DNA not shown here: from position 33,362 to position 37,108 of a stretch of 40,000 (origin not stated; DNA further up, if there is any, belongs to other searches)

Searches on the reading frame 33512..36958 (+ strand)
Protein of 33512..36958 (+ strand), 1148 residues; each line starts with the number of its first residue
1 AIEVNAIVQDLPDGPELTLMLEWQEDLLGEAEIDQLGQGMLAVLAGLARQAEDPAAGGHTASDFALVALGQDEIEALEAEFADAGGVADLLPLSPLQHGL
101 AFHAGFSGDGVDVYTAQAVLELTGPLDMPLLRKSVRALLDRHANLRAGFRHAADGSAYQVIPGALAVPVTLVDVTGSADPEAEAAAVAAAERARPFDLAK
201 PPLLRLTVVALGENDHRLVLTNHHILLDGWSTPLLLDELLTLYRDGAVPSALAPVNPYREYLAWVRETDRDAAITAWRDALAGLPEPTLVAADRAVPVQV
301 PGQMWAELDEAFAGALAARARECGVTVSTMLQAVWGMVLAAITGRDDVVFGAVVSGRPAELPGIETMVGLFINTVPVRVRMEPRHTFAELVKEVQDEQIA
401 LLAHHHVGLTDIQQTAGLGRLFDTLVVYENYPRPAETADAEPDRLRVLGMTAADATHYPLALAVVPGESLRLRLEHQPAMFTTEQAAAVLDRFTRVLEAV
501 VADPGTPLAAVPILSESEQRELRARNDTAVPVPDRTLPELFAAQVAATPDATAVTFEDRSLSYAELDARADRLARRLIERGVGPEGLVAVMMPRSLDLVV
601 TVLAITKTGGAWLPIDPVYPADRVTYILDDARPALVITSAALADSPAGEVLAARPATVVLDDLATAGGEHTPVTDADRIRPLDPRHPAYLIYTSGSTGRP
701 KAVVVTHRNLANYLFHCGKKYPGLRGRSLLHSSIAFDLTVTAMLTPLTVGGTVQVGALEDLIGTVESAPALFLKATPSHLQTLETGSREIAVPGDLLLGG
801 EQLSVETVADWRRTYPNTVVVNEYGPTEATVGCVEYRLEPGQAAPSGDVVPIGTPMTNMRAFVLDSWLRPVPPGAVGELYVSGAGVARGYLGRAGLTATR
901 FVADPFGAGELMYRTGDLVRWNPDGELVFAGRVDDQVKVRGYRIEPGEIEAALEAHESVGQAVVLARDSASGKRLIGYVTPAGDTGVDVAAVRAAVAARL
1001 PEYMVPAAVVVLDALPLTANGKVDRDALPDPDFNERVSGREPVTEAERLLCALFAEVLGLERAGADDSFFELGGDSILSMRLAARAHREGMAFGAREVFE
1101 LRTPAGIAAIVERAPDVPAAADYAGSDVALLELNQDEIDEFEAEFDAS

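Call 19: search_protein_families(library=pfam, proteins=[window:33512-36958:+], max_evalue=0.00001)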
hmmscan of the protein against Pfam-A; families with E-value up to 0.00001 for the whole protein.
window:33512-36958:+ (1148 aa): 4 families
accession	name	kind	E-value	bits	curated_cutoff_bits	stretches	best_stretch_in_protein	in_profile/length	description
PF00668.25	Condensation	-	3.3e-84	283.6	30.6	1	89-522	3-455/456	Condensation domain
PF00501.34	AMP-binding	-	8.1e-78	262.3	29.9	1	541-891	1-384/384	AMP-binding enzyme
PF13193.12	AMP-binding_C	-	1.5e-13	51.9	24.5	1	948-1022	1-76/76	AMP-binding enzyme C-terminal domain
PF00550.31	PP-binding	-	3.2e-13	50.1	20.8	1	1049-1109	2-65/67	Phosphopantetheine attachment site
